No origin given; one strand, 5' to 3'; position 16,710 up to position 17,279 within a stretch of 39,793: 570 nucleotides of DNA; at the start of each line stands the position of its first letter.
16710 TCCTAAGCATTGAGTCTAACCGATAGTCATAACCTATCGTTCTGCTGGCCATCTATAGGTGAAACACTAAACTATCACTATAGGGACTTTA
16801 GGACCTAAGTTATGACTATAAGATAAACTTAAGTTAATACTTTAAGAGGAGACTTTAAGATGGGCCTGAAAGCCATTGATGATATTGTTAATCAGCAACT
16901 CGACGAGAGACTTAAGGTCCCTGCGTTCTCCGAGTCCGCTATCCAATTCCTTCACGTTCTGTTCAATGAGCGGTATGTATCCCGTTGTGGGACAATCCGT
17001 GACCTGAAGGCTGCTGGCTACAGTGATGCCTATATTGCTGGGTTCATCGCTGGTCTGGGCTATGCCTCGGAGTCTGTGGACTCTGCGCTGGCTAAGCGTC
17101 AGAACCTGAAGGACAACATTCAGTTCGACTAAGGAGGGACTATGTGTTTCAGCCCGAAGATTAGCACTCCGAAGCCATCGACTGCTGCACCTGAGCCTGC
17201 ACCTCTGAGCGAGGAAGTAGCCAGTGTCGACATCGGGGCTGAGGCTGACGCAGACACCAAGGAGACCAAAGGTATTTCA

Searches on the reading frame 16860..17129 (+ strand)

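Call 63: search_protein_families(library=pfam, proteins=[window:16860-17129:+], max_evalue=0.001)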
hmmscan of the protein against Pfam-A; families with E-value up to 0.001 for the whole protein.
window:16860-17129:+ (90 aa): 1 family
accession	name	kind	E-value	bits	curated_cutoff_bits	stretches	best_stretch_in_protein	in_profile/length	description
PF10911.13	T7-like_Y65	-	1.2e-17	63.8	25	1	10-76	5-71/77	Bacteriophage T7-like gene 6.5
